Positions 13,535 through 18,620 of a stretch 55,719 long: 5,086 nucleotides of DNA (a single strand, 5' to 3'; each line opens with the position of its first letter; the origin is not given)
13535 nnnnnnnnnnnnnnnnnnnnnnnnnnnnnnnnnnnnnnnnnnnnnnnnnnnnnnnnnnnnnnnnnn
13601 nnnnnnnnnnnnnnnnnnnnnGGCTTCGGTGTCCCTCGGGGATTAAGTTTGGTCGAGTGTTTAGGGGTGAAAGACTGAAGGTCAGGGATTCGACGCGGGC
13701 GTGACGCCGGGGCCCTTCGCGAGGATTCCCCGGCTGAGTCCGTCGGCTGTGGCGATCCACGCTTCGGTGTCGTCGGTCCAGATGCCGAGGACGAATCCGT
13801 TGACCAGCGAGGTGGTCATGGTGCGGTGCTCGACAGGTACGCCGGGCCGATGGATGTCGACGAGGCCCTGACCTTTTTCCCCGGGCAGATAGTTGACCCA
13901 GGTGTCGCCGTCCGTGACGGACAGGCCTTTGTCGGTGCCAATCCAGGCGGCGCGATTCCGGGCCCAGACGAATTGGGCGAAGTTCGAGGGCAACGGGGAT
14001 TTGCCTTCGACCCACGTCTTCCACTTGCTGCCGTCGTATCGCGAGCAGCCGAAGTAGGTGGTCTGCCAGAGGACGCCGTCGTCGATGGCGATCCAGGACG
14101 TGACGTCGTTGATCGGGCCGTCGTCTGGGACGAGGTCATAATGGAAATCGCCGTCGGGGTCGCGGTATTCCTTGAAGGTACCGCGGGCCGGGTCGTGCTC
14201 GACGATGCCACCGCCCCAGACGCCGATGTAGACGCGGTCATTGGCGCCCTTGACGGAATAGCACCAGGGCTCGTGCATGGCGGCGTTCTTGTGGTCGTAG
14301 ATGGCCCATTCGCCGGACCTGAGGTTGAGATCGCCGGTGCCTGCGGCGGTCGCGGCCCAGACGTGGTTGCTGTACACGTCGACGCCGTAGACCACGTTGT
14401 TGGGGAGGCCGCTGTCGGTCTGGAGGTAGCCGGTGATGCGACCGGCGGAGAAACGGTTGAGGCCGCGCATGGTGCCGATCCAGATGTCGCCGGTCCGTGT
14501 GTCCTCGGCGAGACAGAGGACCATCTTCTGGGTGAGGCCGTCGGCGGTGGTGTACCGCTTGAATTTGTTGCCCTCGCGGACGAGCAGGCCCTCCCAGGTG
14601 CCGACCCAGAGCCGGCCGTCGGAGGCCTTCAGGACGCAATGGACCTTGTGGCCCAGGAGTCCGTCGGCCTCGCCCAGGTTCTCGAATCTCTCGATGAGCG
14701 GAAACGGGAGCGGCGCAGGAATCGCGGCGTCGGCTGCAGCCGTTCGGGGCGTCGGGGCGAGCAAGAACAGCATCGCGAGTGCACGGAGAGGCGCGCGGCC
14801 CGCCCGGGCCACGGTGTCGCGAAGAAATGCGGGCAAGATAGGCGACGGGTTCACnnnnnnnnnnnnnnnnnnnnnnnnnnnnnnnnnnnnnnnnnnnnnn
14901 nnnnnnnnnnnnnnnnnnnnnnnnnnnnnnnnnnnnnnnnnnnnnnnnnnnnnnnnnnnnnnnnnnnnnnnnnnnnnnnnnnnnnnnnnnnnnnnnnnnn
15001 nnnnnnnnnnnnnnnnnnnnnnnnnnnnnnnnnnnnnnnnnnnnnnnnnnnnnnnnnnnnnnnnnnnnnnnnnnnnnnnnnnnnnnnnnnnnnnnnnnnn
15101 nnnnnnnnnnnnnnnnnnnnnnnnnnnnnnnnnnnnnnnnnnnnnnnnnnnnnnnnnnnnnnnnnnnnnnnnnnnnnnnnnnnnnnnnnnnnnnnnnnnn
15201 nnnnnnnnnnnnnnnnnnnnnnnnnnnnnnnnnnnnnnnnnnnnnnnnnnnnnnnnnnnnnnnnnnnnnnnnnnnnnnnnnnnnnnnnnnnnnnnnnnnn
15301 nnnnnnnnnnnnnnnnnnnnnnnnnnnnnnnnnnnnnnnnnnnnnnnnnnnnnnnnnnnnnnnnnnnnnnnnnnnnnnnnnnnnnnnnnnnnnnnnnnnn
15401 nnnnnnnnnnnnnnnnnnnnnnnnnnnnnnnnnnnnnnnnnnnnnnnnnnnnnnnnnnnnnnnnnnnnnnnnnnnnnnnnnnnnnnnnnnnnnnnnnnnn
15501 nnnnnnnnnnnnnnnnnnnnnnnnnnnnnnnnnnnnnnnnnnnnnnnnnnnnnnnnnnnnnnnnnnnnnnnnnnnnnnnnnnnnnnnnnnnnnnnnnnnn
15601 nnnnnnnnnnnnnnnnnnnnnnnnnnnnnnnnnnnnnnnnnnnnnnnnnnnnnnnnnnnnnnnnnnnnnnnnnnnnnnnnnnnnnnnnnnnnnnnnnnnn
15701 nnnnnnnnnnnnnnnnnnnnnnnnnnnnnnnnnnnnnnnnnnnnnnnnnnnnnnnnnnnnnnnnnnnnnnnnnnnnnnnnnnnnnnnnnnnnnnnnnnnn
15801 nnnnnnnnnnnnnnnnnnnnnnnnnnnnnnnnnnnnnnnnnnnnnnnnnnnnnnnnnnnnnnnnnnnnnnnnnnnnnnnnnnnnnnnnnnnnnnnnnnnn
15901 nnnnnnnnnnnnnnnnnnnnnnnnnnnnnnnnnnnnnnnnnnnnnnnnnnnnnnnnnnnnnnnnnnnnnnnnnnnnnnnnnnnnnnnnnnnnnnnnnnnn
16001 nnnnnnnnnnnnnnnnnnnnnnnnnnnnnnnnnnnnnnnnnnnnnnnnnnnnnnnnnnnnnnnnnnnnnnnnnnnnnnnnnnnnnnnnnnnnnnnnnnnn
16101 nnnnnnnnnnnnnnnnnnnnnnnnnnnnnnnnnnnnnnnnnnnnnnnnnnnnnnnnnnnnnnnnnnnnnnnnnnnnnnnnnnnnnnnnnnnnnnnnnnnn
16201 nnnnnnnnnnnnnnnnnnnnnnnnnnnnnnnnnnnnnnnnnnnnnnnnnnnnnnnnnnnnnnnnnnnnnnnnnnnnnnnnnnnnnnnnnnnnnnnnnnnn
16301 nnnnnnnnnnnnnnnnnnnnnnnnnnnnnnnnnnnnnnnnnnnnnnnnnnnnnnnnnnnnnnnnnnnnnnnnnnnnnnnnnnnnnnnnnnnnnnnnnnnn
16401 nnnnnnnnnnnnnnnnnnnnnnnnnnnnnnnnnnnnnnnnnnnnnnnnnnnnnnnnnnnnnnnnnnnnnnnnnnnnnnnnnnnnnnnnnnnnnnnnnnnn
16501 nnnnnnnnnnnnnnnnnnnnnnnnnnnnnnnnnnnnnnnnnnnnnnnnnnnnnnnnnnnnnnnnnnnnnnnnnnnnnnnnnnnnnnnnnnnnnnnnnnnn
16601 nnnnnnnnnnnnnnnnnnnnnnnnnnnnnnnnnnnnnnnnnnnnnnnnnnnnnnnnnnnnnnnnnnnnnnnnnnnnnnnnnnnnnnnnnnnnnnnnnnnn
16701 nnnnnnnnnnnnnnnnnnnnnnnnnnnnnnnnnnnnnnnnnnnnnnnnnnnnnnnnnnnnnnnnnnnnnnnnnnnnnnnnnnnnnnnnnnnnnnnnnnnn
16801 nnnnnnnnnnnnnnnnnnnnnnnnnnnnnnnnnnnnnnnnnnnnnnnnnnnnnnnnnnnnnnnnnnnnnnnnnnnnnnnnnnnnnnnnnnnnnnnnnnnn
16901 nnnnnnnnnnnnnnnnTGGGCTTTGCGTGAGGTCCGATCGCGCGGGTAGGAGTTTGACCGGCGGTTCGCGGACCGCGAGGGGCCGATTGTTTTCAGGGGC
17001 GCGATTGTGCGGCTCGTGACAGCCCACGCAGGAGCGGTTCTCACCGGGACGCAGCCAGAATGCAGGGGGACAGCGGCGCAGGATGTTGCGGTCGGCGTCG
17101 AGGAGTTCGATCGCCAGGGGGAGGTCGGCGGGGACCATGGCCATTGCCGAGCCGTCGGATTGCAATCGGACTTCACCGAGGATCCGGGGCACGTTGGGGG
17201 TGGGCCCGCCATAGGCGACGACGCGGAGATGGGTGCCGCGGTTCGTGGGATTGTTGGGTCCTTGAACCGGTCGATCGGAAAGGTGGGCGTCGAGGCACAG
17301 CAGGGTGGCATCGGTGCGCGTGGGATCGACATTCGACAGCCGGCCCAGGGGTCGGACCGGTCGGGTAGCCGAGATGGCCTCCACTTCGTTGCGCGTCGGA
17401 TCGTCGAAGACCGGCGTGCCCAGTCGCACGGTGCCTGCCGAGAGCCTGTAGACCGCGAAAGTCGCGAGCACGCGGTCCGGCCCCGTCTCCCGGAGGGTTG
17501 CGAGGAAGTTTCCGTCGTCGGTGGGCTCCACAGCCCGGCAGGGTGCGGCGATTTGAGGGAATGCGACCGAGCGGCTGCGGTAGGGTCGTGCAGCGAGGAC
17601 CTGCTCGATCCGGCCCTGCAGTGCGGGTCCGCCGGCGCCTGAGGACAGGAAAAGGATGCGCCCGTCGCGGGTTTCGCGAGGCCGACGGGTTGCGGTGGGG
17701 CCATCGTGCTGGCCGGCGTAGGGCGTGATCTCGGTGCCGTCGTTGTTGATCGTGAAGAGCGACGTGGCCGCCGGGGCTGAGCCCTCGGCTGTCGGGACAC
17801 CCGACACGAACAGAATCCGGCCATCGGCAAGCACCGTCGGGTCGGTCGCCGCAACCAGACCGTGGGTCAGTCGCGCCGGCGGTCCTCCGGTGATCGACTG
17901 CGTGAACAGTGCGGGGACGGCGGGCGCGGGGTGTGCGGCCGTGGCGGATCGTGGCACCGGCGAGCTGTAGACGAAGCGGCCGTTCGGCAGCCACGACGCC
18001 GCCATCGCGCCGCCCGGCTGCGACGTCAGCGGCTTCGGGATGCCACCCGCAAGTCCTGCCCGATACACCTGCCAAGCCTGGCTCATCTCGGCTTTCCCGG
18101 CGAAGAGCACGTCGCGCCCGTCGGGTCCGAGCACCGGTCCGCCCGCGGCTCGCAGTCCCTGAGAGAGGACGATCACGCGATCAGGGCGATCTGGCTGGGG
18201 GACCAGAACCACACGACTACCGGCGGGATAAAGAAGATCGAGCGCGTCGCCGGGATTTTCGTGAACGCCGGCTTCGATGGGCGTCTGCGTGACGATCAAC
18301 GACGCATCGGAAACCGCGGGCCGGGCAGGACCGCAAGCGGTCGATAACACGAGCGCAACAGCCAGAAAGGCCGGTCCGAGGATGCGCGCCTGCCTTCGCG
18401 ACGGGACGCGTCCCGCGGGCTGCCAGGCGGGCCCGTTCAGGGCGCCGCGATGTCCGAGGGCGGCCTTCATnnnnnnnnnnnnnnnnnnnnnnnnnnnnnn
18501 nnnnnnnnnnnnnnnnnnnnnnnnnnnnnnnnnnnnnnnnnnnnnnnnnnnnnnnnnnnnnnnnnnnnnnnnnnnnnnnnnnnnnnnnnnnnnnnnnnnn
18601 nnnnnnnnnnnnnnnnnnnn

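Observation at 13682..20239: Translationally coupled four-gene operon of membrane-tethered beta-propeller / c-haem proteins with hydrazine-synthase-like subunit logic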

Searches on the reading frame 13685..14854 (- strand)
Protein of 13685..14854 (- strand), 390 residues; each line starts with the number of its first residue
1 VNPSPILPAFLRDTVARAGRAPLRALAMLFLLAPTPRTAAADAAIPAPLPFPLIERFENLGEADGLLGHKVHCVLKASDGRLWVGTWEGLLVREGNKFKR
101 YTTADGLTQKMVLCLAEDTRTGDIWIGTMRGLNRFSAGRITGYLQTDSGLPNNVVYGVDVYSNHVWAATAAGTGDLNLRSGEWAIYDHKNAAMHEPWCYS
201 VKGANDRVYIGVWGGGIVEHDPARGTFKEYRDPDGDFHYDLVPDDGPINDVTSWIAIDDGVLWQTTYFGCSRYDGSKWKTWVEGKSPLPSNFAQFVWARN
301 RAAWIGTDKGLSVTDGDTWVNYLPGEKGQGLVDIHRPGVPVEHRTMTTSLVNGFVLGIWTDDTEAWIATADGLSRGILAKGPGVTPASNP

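Call 4: search_protein_families(library=pfam, proteins=[window:13685-14854:-], max_evalue=0.1)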
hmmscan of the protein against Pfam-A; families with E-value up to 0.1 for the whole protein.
window:13685-14854:- (390 aa): 1 family
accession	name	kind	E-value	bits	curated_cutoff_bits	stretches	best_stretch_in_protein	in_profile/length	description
PF07494.17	Reg_prop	-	6.5e-07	29.3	20.4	1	65-87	1-23/24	Two component regulator propeller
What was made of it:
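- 13682..14854 (-): Gene D: secreted single Reg_prop beta-propeller (390 aa, GTG start). Pfam Reg_prop (call 4).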

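Call 5: search_protein_families(library=ncbifam, proteins=[window:13685-14854:-], max_evalue=0.01)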
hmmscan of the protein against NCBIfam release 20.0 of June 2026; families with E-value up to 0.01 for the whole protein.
window:13685-14854:- (390 aa): 1 family
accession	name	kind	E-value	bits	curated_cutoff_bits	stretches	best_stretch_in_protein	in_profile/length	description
NF052228.1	T9SS_PorZ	equivalog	4e-05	22.3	260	0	98-136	515-557/757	type IX secretion system anionic LPS delivery protein PorZ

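Call 30: search_solved_structures(query=window:13685-14854:-, max_evalue=1)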
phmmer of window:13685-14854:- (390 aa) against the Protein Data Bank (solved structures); distinct sequences matched with E-value up to 1: 4.
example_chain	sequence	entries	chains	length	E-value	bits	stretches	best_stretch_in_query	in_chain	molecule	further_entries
4a2l_A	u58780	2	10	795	1.7e-28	102.9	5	72-138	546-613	TWO-COMPONENT SYSTEM SENSOR HISTIDINE KINASE/RESPONSE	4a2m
3v9f_A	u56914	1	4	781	3.8e-23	85.3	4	66-196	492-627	Two-component system sensor histidine kinase/response regulator, hybrid (One-component sys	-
3va6_A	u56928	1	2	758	5.7e-10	41.9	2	68-227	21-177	Two-component system sensor histidine kinase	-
3ott_A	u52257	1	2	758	5.7e-10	41.9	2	68-227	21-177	Two-component system sensor histidine kinase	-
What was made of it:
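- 13682..14854 (-): PDB 4a2l and 3v9f, periplasmic sensor propellers of Bacteroides hybrid two-component systems, 1.7e-28 and 3.8e-23 (call 30).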

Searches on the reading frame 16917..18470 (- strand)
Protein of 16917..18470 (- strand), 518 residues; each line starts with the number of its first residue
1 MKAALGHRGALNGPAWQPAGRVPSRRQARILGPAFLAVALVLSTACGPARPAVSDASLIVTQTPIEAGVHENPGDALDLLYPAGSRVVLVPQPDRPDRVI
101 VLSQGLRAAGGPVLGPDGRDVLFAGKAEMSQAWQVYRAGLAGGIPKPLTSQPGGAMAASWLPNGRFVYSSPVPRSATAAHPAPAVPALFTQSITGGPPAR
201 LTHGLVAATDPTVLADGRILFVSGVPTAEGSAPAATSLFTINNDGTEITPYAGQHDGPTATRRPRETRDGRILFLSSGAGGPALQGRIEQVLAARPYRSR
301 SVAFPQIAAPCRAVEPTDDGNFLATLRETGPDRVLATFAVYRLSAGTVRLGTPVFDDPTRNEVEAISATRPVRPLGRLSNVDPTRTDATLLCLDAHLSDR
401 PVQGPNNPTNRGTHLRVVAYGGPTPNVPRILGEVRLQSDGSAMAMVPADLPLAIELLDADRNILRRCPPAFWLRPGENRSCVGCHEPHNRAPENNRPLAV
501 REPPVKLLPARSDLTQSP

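Call 4: search_protein_families(library=pfam, proteins=[window:16917-18470:-], max_evalue=0.1)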
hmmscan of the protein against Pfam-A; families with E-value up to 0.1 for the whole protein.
window:16917-18470:- (518 aa): 2 families
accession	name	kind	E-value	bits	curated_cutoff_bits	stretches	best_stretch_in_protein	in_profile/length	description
PF18582.6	HZS_alpha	-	8e-17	62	26.6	1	424-486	36-98/98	Hydrazine synthase alpha subunit middle domain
PF07676.18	PD40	-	1.8e-06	28.2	20.9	0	145-170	1-27/38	WD40-like Beta Propeller Repeat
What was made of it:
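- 16914..18470 (-): Gene B: short HZS-alpha homologue (518 aa), a lipoprotein (Cys46 at 18333-18335). It has a six-bladed PD40/TolB-like propeller and the HZS-alpha middle domain with a single c-haem motif, CVGCH, at 17016-17030. There is no alpha-II domain. Pfam HZS_alpha 8e-17 (call 4).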

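Call 5: search_protein_families(library=ncbifam, proteins=[window:16917-18470:-], max_evalue=0.01)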
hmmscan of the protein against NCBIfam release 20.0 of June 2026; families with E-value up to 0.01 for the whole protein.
window:16917-18470:- (518 aa): 1 family
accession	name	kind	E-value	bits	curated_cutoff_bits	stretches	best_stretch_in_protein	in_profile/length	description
NF052339.1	hydrazine_alpha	equivalog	7e-11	40.7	800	0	200-363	246-407/804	hydrazine synthase subunit alpha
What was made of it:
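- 16914..18470 (-): NCBIfam hydrazine_alpha 40.7 bits against a cut-off of 800 (call 5).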

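Call 8: search_solved_structures(query=window:16917-18470:-, max_evalue=0.01, show_alignments=2)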
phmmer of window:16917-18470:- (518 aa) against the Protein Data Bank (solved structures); distinct sequences matched with E-value up to 0.01: 1.
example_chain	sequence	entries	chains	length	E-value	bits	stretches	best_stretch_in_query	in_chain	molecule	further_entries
5c2v_A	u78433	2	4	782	1.5e-05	27.1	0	429-488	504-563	HYDRAZINE SYNTHASE ALPHA SUBUNIT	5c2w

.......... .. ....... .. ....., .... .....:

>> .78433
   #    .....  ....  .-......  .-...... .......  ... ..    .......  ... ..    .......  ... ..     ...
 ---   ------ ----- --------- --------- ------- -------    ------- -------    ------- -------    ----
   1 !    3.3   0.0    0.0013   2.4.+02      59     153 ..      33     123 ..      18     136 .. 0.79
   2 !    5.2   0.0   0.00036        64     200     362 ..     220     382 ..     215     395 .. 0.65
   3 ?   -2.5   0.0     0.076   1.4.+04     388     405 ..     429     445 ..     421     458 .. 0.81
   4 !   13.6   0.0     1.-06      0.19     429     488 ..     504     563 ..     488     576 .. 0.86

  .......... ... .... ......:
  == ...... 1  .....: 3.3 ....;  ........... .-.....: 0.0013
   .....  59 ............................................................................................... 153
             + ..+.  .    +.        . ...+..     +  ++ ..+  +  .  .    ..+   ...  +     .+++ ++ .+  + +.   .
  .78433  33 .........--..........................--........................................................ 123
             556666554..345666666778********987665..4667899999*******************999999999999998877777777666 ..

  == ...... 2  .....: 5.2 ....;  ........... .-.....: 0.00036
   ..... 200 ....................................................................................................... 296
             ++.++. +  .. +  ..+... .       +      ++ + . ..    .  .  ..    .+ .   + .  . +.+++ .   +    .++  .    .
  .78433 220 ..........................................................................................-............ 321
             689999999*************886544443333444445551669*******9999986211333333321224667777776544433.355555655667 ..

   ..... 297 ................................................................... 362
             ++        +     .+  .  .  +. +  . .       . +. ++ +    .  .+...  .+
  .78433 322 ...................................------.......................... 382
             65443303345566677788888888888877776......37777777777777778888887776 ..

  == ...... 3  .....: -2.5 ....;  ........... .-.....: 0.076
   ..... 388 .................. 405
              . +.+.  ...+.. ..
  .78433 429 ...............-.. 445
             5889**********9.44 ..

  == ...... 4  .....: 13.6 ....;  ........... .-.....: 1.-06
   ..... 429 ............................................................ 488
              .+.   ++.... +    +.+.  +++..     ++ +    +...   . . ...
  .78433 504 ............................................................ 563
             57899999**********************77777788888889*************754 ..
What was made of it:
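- On Anammox hydrazine synthase (HzsA / HzsB / HzsC or HzsBC): B reads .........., with no Tyr four residues after the His (call 8 alignment).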

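Call 32: find_homologous_proteins(query=window:16917-18470:-, max_evalue=0.00001)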
Query window:16917-18470:- (518 aa): 615 proteins with E <= 0.00001 among 8000 candidates; the best 120 are listed.
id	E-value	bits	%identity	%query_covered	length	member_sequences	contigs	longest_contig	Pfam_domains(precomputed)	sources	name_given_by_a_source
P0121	0.0e+0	1150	100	100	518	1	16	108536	PF26549.1,PF18582.7,PF07676.19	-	-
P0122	7.0e-226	769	70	97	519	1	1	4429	PF26549.1,PF18582.7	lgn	-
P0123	1.4e-189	649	64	91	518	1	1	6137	PF26549.1,PF18582.7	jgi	jgi:hypothetical protein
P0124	8.9e-186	637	62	95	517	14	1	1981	PF18582.7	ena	-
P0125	5.5e-181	621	62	91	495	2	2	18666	PF26549.1,PF18582.7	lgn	-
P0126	1.4e-158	547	58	91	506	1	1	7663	PF26549.1,PF18582.7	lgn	-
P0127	3.9e-157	542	55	97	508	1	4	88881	PF18582.7,PF07676.19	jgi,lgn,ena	-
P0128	6.7e-156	538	57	92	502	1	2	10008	PF18582.7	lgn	-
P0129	7.7e-151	521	54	94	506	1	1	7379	PF26549.1,PF18582.7,PF07676.19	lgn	-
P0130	2.7e-148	513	53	94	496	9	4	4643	PF26549.1,PF18582.7,PF07676.19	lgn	-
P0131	3.8e-147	509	55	90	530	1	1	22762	PF18582.7,PF07676.19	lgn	-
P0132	3.9e-144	499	52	96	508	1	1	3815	PF18582.7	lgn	-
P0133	6.3e-144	499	55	87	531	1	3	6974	PF26549.1,PF18582.7,PF07676.19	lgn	-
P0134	2.1e-143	497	52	96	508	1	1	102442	PF26549.1,PF18582.7,PF07676.19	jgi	jgi:hypothetical protein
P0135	1.0e-142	495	55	87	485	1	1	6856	PF26549.1,PF18582.7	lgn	-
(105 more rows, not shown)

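Call 46: predict_structure(alignment_id=A1)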
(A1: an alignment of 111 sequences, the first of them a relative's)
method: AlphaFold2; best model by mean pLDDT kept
length: 518 residues; sequences in the alignment: 111
mean_pLDDT: 85.9   pTM: 0.85
mean pLDDT of the five models: 85.9, 85.4, 84.7, 83.7, 83.2
residues with pLDDT >= 90: 343; 70-90: 86; 50-70: 54; < 50: 35
segments of 3 or more residues with pLDDT < 50: 1-26, 513-518
pLDDT, mean of each block of 10 residues (from residue 1): 45 41 46 61 68 92 82 91 97 96 98 96 97 98 97 97 96 83 88 96 95 96 81 84 92 85 95 92 89 92 95 96 92 82 96 95 95 85 93 86 66 95 82 96 95 95 91 84 53 80 92 43
secondary structure, 60 per line:
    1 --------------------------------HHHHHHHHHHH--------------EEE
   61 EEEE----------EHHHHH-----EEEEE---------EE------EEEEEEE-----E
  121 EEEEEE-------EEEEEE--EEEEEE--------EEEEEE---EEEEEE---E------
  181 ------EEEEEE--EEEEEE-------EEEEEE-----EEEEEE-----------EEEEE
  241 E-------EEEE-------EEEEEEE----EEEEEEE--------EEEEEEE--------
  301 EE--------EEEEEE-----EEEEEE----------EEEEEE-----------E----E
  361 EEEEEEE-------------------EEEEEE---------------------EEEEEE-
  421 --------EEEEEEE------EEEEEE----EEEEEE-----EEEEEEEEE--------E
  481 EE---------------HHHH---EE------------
elements in order: H33-43 E58-64 H76-80 E86-90 E108-114 E120-126 E134-139 E142-147 E156-161 E165-170 E187-192 E195-200 E208-213 E219-224 E236-241 E249-252 E260-266 E271-277 E286-292 E311-316 E322-327 E338-343 E360-367 E387-392 E414-419 E429-435 E442-447 E452-457 E463-471 E480-482 H498-501
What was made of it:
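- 16914..18470 (-): AF2 model pLDDT 85.9 (call 46).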

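Call 50: fold_search(model_id=the predicted structure, library=pdb)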
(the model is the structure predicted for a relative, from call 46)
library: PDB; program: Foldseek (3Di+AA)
matches with E <= 10: 1134; with E <= 0.001: 402
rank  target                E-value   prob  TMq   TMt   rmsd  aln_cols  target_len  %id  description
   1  5c2v_A                5.2e-26  1.00  0.73  0.50   3.7       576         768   18  Kuenenia stuttgartiensis Hydrazine Synthase (released 2015-10-14)
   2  5c2v_D                2.2e-24  1.00  0.72  0.50   3.9       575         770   19  Kuenenia stuttgartiensis Hydrazine Synthase (released 2015-10-14)
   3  2hqs_A                5.0e-10  1.00  0.41  0.51   5.0       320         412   13  Crystal structure of TolB/Pal complex (released 2007-04-03)
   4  2ivz_A                5.6e-10  1.00  0.41  0.53   5.9       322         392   13  Structure of TolB in complex with a peptide of the colicin E9 T- domain (released 2006-08-16)
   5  4r40_A                6.9e-10  1.00  0.41  0.52   4.8       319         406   12  Crystal Structure of TolB/Pal complex from Yersinia pestis. (released 2014-09-03)
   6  3iax_A                8.6e-10  1.00  0.42  0.53   4.8       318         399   14  The crystal structure of the TolB box of Colicin A in complex with TolB reveals important differences in the recruitme (released 2009-10-13)
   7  2w8b_B                1.1e-09  1.00  0.41  0.51   5.0       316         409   14  Crystal structure of processed TolB in complex with Pal (released 2009-02-17)
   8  1c5k                  1.1e-09  1.00  0.41  0.53   4.9       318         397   14  THE STRUCTURE OF TOLB, AN ESSENTIAL COMPONENT OF THE TOL-DEPENDENT TRANSLOCATION SYSTEM AND ITS INTERACTIONS WITH THE TR (released 2000-12-06)
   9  4jml_A                1.3e-09  1.00  0.41  0.53   5.1       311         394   14  Crystal structure of the TolB(P201C)-ColicinE9 TBE peptide(A33C) complex. (released 2013-07-17)
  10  2ivz_D                2.0e-09  1.00  0.40  0.53   5.1       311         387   12  Structure of TolB in complex with a peptide of the colicin E9 T- domain (released 2006-08-16)
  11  4pwz_A                2.1e-09  1.00  0.40  0.51   5.5       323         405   11  Crystal structure of TolB protein from Yersinia pestis CO92 (released 2014-04-02)
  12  9a2l_MODEL_1_A        2.2e-09  1.00  0.40  0.47   4.6       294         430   14  Model of E. coli TolB by in-cell photo-crosslinking MS and deep learning (released 2023-02-24)
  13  4r40_C                2.2e-09  1.00  0.40  0.50   4.8       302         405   12  Crystal Structure of TolB/Pal complex from Yersinia pestis. (released 2014-09-03)
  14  1crz                  2.5e-09  1.00  0.41  0.51   5.2       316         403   14  CRYSTAL STRUCTURE OF THE E. COLI TOLB PROTEIN (released 2000-08-16)
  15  4pwz_B                2.8e-09  1.00  0.40  0.50   5.9       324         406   12  Crystal structure of TolB protein from Yersinia pestis CO92 (released 2014-04-02)
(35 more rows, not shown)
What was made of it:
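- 16914..18470 (-): Foldseek top hit 5c2v_A, E 5e-26, TMq 0.73; the next hit is TolB at 5e-10 (call 50).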

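Call 69: search_protein_representatives(protein=window:16917-18470:-)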
Query: 518 residues. Proteins with E-value up to 0.001 (for the whole library): 3189; up to 1e-10: 1063; up to 1e-30: 260. The best 150 are listed.
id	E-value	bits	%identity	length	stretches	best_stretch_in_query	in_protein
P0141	7.4e-134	463.7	49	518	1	27-509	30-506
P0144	8.7e-129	447.0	54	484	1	36-508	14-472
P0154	7.3e-118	410.9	51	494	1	38-509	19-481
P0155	4.6e-117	408.3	58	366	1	158-518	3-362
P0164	1.1e-111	390.5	45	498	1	27-507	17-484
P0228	2.5e-106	372.9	46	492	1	18-513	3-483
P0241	9.2e-106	371.0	45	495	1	23-510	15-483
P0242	1.2e-100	354.2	51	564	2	67-347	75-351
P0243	1.7e-100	353.6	45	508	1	38-508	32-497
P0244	1.8e-99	350.2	46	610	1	28-507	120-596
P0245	4.1e-99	349.0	45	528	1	18-510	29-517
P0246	1.2e-97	344.2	44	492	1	34-507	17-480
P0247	5.7e-96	338.7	44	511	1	31-507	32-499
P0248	1.4e-95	337.4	45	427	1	94-512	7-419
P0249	6.6e-94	331.9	45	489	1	35-507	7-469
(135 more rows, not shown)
